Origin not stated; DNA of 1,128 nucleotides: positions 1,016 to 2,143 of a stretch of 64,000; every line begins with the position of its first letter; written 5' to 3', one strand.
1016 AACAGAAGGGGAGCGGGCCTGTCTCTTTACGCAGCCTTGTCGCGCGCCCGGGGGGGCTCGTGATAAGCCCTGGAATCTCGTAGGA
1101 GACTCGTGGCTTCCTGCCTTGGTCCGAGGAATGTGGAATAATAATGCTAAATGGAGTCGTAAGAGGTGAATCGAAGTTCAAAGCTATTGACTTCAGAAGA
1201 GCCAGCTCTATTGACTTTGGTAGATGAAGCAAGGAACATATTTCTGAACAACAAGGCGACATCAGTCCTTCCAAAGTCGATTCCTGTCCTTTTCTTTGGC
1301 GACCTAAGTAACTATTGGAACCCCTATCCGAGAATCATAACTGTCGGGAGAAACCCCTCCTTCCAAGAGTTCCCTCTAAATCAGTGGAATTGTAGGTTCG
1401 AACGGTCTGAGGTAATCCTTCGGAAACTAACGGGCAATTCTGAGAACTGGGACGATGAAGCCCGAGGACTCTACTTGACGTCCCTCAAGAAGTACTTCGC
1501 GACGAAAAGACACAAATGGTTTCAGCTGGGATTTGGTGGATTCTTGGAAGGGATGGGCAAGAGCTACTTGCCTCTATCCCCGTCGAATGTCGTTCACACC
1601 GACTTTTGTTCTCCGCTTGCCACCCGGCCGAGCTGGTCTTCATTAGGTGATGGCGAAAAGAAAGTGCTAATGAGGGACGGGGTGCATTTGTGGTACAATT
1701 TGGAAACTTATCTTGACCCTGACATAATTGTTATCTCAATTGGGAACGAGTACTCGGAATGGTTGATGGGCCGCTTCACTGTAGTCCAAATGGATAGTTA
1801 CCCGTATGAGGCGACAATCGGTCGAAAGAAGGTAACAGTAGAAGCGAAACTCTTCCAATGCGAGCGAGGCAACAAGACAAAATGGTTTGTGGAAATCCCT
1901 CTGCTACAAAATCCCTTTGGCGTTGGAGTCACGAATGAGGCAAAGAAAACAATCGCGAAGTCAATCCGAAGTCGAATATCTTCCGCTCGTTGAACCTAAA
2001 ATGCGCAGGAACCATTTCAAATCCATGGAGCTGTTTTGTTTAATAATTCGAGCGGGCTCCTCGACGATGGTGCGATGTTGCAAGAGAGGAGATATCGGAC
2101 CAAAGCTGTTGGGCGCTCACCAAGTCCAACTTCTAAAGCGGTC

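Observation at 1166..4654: Compact 5mC-damage-management locus: MUG/TDG-like glycosylase + Vsr convergent on Dcm + unassigned upstream partner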

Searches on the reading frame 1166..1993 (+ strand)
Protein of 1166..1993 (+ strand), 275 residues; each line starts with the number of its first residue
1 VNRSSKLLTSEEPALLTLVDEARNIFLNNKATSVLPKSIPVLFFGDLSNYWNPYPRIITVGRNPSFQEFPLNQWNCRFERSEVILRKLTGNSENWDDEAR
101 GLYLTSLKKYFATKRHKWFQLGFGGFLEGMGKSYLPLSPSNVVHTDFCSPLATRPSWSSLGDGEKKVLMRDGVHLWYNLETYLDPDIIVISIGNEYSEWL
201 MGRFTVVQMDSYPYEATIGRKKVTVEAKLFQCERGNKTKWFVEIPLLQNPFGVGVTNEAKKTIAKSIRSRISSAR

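Call 3: search_protein_families(library=pfam, proteins=[window:1166-1993:+], max_evalue=1)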
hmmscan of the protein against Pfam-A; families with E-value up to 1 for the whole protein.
window:1166-1993:+ (275 aa): 1 family
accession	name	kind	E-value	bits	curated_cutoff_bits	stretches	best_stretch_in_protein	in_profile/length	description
PF21124.2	VinK_C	-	0.067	14.1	27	1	175-205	22-52/62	VinK acyltransferase small domain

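Call 4: search_protein_families(library=ncbifam, proteins=[window:1166-1993:+], max_evalue=1)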
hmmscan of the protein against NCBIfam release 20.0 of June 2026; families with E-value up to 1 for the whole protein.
window:1166-1993:+ (275 aa): 0 families

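Call 5: search_protein_families(library=padloc, proteins=[window:1166-1993:+], max_evalue=1)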
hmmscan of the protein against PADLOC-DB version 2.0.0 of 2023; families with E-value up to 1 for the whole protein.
window:1166-1993:+ (275 aa): 0 families

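Call 6: search_solved_structures(query=window:1166-1993:+, max_evalue=10, show_alignments=2)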
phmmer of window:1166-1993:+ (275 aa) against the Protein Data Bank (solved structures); distinct sequences matched with E-value up to 10: 2.
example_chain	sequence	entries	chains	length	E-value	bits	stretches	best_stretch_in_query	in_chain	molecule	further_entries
2zc0_A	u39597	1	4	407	1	11.8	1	182-264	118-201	Alanine glyoxylate transaminase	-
6vdh_A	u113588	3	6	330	1.7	11.1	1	18-89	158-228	lactate dehydrogenase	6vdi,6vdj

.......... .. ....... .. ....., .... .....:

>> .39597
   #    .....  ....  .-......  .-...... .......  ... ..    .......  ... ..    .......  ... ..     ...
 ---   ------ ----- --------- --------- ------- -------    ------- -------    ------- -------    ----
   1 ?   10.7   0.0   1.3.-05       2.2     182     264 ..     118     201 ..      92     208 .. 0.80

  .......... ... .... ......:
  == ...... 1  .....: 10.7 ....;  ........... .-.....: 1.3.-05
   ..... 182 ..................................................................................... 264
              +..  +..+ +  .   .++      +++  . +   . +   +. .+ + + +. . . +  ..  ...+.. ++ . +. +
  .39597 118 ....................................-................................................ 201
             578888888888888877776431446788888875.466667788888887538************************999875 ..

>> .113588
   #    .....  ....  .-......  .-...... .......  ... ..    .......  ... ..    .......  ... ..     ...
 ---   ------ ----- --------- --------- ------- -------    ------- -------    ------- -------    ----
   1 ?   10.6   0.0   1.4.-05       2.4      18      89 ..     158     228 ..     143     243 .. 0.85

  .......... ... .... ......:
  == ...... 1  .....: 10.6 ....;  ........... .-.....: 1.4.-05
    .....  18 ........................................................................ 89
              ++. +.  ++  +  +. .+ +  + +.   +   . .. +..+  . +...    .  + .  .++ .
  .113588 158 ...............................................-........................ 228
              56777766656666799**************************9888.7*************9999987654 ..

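Call 8: find_homologous_proteins(query=window:1166-1993:+)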
Query window:1166-1993:+ (275 aa): 1 proteins with E <= 0.001 among 738 candidates.
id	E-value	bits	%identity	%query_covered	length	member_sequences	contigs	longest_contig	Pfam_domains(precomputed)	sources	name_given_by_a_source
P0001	1.7e-181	620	100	97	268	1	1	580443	-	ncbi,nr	ncbi:MAG: hypothetical protein OK422_04355 [Thaumarchaeota archaeon]|nr:hypothetical protein [Nitros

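Call 22: search_protein_representatives(protein=window:1166-1993:+)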
Query: 275 residues. Proteins with E-value up to 0.001 (for the whole library): 714; up to 1e-10: 403; up to 1e-30: 6. The best 150 are listed.
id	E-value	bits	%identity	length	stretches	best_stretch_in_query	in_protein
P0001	5.5e-182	619.6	100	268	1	8-275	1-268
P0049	2.5e-32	128.7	43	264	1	28-201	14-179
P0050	8.2e-32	127.0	36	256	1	29-272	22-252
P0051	1.0e-31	126.7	41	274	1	15-200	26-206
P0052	2.7e-31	125.3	34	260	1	15-244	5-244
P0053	4.5e-31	124.6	39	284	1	13-204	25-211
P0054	1.2e-29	119.9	42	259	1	13-196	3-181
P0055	2.0e-29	119.2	37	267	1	18-271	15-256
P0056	6.4e-29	117.5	39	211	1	14-194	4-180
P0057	9.0e-29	117.0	42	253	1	30-208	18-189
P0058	1.3e-28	116.5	36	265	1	32-256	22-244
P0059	1.7e-28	116.2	43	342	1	35-202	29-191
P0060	4.4e-28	114.8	37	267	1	32-252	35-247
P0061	1.0e-27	113.5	39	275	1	12-206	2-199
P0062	2.2e-27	112.5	38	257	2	32-203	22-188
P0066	6.9e-27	110.9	41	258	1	9-208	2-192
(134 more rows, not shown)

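Call 24: search_protein_families(library=pfam, alignment_id=A2, max_evalue=0.1)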
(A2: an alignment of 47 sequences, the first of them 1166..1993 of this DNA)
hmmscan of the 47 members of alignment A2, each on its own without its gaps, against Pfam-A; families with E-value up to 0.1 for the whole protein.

A. member 1, window:1166-1993:+ (275 aa): 1 family
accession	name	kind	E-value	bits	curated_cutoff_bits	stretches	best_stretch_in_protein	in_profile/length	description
PF21124.2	VinK_C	-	0.067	14.1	27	0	175-205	22-52/62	VinK acyltransferase small domain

B. families by the number of members that match (of 47 scanned): 7 families
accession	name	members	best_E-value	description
PF03167.25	UDG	4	0.00041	Uracil DNA glycosylase superfamily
PF12353.13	eIF3g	1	0.0053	Eukaryotic translation initiation factor 3 subunit G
PF04725.17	PsbR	1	0.0062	Photosystem II 10 kDa polypeptide PsbR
PF00159.23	Hormone_3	1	0.03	Pancreatic hormone peptide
PF18535.6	Gal11_ABD1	1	0.06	Gal11 activator-binding domain (ABD1)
PF09047.15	MEF2_binding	1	0.061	MEF2 binding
PF21124.2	VinK_C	1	0.067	VinK acyltransferase small domain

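Call 25: search_solved_structures(query=A2, max_evalue=10, show_alignments=3)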
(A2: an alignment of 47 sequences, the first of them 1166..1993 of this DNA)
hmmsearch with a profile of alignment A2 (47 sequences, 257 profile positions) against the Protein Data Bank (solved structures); distinct sequences matched with E-value up to 10: 0.

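Call 27: find_homologous_proteins(query=A2, max_evalue=0.00001)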
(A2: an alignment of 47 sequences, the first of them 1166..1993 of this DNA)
Query A2 (47 sequences) (275 aa, profile of the alignment): 17 proteins with E <= 0.00001 among 3965 candidates.
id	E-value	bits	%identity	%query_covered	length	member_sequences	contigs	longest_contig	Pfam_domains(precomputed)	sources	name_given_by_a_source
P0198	2.1e-90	321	36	93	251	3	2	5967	-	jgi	jgi:hypothetical protein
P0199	5.9e-90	319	38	89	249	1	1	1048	-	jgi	jgi:hypothetical protein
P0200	1.1e-87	312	40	67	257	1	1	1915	-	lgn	-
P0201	1.8e-87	311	32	87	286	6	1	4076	-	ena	-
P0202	3.4e-87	310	35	87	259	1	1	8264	-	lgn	-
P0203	2.7e-85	304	33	95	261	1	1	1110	-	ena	-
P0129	1.6e-77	279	32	92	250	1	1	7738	-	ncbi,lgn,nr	ncbi:hypothetical protein FACS1894161_2850 [Spirochaetia bacterium]|nr:hypothetical protein FACS1894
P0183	1.4e-73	266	29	88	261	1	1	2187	-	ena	-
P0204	6.7e-70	254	36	65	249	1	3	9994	-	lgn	-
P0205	1.1e-69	253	41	60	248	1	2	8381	-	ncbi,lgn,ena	-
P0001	4.9e-67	244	100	97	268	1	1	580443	-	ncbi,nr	ncbi:MAG: hypothetical protein OK422_04355 [Thaumarchaeota archaeon]|nr:hypothetical protein [Nitros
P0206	3.6e-58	215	35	57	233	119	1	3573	-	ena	-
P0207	1.6e-57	213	37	59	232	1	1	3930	-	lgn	-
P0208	1.4e-52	197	36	57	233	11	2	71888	-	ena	-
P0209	1.2e-51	194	30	86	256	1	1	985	-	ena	-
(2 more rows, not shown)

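Call 31: find_encoding_contigs(protein=P0208, flank=5000, max_places=2)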
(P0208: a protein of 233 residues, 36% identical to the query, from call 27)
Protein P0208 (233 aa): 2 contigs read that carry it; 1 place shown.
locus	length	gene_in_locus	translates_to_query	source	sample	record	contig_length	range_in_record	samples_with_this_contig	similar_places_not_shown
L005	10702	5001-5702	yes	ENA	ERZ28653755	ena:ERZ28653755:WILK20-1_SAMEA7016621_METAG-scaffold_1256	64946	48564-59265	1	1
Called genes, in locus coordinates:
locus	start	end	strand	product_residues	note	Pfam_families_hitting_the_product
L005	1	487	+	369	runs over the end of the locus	PF00209:SNF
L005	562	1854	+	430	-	PF00209:SNF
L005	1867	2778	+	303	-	PF12836:HHH_3 (weak), PF21687:T2SSK_1st (faint), PF12836:HHH_3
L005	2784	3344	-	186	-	-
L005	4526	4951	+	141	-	-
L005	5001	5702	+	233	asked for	-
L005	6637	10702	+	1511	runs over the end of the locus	PF07581:Glug (faint), PF02368:Big_2, PF00963:Cohesin (weak)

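Call 32: find_encoding_contigs(protein=P0204, flank=5000, max_places=2)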
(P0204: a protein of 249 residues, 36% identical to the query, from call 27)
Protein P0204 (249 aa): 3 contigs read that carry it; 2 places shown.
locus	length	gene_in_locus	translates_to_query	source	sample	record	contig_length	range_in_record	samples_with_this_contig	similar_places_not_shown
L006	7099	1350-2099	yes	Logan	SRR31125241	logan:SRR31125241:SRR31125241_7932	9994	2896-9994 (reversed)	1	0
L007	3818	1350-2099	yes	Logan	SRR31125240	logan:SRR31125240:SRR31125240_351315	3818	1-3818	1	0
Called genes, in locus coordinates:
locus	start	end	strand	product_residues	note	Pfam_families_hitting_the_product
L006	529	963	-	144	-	-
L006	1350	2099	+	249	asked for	-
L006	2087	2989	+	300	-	-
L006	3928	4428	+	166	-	-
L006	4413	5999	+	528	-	-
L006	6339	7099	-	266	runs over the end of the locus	PF13276:HTH_21 (weak), PF13333:rve_2 (faint), PF00665:rve, PF13683:rve_3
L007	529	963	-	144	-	-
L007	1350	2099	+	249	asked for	-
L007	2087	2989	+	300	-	-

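Call 33: find_encoding_contigs(protein=P0202, flank=5000, max_places=2)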
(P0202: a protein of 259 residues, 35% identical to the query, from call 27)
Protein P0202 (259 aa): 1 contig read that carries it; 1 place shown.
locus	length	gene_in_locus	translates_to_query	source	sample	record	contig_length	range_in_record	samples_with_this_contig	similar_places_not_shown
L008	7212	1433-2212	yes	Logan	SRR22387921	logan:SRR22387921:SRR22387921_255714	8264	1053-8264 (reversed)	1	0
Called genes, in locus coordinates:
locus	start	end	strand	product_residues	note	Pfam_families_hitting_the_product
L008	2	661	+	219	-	?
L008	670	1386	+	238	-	-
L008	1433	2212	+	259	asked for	-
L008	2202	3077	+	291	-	-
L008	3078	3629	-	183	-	PF10881:DUF2726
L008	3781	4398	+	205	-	PF01726:LexA_DNA_bind, PF00717:Peptidase_S24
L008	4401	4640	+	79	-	PF09954:DUF2188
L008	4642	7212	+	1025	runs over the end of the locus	PF00270:DEAD, PF04851:ResIII, PF18766:SWI2_SNF2, PF00271:Helicase_C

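Call 36: search_protein_families(library=pfam, proteins=[L006:2087-2989:+, L008:2202-3077:+, L008:670-1386:+, L006:4413-5999:+, L006:3928-4428:+, L005:4526-4951:+], max_evalue=0.1)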
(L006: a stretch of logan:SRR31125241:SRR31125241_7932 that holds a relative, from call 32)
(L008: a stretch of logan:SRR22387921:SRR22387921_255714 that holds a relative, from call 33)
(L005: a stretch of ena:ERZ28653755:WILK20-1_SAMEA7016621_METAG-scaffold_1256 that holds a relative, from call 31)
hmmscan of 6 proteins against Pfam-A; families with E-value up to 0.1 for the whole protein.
L006:2087-2989:+ (300 aa): 0 families

L008:2202-3077:+ (291 aa): 0 families

L008:670-1386:+ (238 aa): 0 families

L006:4413-5999:+ (528 aa): 1 family
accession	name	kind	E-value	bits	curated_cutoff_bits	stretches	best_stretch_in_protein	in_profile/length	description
PF13624.11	SurA_N_3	-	0.053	13.8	27.2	0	234-312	80-157/162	SurA-like N-terminal domain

L006:3928-4428:+ (166 aa): 0 families

L005:4526-4951:+ (141 aa): 0 families

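Call 38: predict_structure(alignment_id=A2)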
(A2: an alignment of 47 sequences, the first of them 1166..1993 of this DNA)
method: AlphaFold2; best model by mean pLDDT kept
length: 275 residues; sequences in the alignment: 47
mean_pLDDT: 89.6   pTM: 0.89
mean pLDDT of the five models: 89.6, 89.2, 89.1, 88.5, 88.4
residues with pLDDT >= 90: 188; 70-90: 69; 50-70: 10; < 50: 8
segments of 3 or more residues with pLDDT < 50: 1-8
pLDDT, mean of each block of 10 residues (from residue 1): 46 92 96 94 94 92 91 88 94 91 95 90 96 91 97 96 96 97 96 93 81 71 88 85 90 88 93 87
secondary structure, 60 per line:
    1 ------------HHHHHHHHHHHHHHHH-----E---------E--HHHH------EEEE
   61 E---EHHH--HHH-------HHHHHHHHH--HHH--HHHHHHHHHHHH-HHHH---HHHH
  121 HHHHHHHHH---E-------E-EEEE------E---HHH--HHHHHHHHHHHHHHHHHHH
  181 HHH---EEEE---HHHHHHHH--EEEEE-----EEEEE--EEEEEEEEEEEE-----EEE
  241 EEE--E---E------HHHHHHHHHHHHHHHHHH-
elements in order: H13-28 H47-50 E57-61 H81-89 H97-108 H110-113 H117-129 E143-146 H162-183 E187-190 H194-201 E204-208 E214-218 E221-232 E238-243 H257-274

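Call 42: find_related_loci(query=A3, collection=genome_contigs, flank=6000)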
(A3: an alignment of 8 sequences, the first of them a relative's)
Query A3 (253 aa) in genome_contigs; peptide patterns used: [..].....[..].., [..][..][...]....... (x = any residue, [..] = any of these).
216 stretches matched a pattern; 207 encode a relative of the query (tblastn E <= 1e-3); the best 80 are kept; 80 distinct loci.
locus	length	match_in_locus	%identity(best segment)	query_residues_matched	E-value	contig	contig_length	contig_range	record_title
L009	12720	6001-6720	54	7-247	2e-76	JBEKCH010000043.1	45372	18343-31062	MAG: Candidatus Limnocylindrales bacterium isolate SPRUCE 155 SPRUCE_155_43, whole genome shotgun sequence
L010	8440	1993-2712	53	7-247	2e-75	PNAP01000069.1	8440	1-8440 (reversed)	MAG: Chloroflexi bacterium isolate palsa_1032 73.20110800_P1D.67_contig_41329, whole genome shotgun sequence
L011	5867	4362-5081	52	7-247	5e-75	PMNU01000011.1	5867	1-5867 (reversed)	MAG: Chloroflexi bacterium isolate fen_1019 73.20110600_E2D.3_contig_40333, whole genome shotgun sequence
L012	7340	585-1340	46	2-253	1e-65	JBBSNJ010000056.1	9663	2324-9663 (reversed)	MAG: Thermomicrobiales bacterium isolate LS5_sbin.57 LS5_sbin.57_K_653144_L_9663_cov_13.0000, whole genome shotgun seque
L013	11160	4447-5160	41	8-248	7e-65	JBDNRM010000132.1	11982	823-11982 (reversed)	MAG: Bacillus sp. (in: firmicutes) isolate WK069_bin.3 NODE_1075_length_11982_cov_23.714262, whole genome shotgun sequen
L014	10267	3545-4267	51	4-252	6e-65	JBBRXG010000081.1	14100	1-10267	MAG: Gaiellales bacterium isolate La4_metabat2.179 La4_metabat2.179_K_453760_L_14100_cov_17.8826, whole genome shotgun s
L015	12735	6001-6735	47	8-253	1e-64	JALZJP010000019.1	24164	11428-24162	MAG: Chloroflexota bacterium isolate MOJ bin43 SC8837-39_k127_2670371, whole genome shotgun sequence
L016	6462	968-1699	45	3-249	3e-64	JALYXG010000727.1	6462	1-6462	MAG: Chloroflexota bacterium isolate KAP bin7 SD1490-92_k127_848977, whole genome shotgun sequence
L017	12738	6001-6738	45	7-249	2e-63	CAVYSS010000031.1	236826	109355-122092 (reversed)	MAG: uncultured Acidobacteriota bacterium isolate MFD05580.bin.1.119 genome assembly, contig: contig_38607, whole genome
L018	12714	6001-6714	44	11-248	2e-61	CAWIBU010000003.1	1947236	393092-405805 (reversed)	MAG: uncultured Acidobacteriaceae bacterium isolate MFD09495.bin.1.108 genome assembly, contig: contig_155, whole genome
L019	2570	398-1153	46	1-253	3e-62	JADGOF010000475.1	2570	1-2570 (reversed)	MAG: Acidimicrobiales bacterium isolate Chersky.15_91 contig-100_46109, whole genome shotgun sequence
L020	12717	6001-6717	44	13-247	6e-61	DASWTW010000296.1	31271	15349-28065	MAG TPA_asm: Herpetosiphonaceae bacterium isolate SMAG_U3586 k141_223128, whole genome shotgun sequence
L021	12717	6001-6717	39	8-249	4e-60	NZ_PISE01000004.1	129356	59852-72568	Niallia nealsonii strain FO-92 contig_4, whole genome shotgun sequence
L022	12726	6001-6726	47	6-247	2e-59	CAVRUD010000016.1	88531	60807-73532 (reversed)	MAG: uncultured Chloroflexia bacterium isolate MFD02840.bin.2.110 genome assembly, contig: contig_51816, whole genome sh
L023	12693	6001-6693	41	13-249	2e-59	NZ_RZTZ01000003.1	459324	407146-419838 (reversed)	Niallia taxi strain M5HDSG1-1 Scaffold3_1, whole genome shotgun sequence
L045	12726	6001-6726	44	9-250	9e-54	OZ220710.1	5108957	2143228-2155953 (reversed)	MAG: Thermodesulfobacteriota bacterium isolate dce1034a-8f23-488c-aa07-39e6c80a0035 genome assembly, chromosome: 1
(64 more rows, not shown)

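Call 48: search_protein_families(library=ncbifam, proteins=[L008:2202-3077:+, L006:2087-2989:+, L009:6665-7618:+, P0057, P0066], max_evalue=0.1)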
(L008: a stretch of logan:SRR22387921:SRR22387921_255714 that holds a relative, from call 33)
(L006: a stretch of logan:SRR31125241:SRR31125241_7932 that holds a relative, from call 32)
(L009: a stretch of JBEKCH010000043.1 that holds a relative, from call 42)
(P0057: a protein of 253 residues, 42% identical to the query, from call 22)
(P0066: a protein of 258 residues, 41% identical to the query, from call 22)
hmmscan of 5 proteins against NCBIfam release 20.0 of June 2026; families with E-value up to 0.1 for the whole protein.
L008:2202-3077:+ (291 aa): 0 families

L006:2087-2989:+ (300 aa): 0 families

L009:6665-7618:+ (318 aa): 0 families

P0057 (253 aa): 0 families

P0066 (258 aa): 0 families

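Call 49: search_protein_families(library=padloc, proteins=[L008:2202-3077:+, L006:2087-2989:+, L009:6665-7618:+, P0057, P0066], max_evalue=0.1)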
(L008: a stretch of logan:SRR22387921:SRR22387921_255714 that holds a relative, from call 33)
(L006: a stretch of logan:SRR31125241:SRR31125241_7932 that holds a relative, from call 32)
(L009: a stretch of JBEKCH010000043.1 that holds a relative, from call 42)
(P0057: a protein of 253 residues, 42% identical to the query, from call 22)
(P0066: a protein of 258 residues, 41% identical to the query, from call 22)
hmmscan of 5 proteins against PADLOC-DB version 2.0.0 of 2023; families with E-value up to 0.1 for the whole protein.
L008:2202-3077:+ (291 aa): 1 family
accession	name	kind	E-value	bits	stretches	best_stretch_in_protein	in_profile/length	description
PDLC04601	PDC-M37A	-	0.024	11.9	1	113-152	176-215/374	-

L006:2087-2989:+ (300 aa): 0 families

L009:6665-7618:+ (318 aa): 0 families

P0057 (253 aa): 0 families

P0066 (258 aa): 0 families

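Call 79: find_encoding_contigs(protein=P0198, flank=5000, max_places=2)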
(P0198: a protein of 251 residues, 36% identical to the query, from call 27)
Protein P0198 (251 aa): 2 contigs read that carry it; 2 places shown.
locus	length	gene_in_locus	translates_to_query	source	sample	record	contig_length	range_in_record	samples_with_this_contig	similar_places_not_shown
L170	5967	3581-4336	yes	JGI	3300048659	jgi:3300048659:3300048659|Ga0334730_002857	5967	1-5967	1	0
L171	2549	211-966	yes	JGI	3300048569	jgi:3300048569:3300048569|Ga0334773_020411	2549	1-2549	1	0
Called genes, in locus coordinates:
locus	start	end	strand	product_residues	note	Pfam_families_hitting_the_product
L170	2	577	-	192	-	?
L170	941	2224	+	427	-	PF24298:DUF7482 (faint)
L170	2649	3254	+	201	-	-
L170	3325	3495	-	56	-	-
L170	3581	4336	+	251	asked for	-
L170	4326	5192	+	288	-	-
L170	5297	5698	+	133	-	PF03471:CorC_HlyC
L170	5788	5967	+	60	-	?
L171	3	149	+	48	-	?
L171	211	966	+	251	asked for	-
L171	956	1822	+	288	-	-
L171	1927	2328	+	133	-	PF03471:CorC_HlyC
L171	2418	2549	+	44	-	?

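Call 81: find_encoding_contigs(protein=P0050, flank=5000, max_places=2)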
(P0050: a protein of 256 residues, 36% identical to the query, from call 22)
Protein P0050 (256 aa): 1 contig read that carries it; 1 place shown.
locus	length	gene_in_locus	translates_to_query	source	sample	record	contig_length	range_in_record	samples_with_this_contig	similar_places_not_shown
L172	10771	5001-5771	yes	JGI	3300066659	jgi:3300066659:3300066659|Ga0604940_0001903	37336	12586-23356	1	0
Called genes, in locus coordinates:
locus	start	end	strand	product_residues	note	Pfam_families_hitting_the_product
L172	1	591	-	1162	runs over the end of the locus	-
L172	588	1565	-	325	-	PF13182:DUF4007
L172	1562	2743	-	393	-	PF00266:Aminotran_5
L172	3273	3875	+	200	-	-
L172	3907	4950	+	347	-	-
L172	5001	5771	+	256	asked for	-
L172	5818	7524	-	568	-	PF00069:Pkinase, PF07714:PK_Tyr_Ser-Thr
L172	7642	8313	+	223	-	-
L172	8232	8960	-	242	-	PF02557:VanY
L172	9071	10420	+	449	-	PF07730:HisKA_3 (faint), PF13581:HATPase_c_2 (weak), PF02518:HATPase_c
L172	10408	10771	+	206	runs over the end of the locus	PF00072:Response_reg, PF00196:GerE, PF08281:Sigma70_r4_2 (weak)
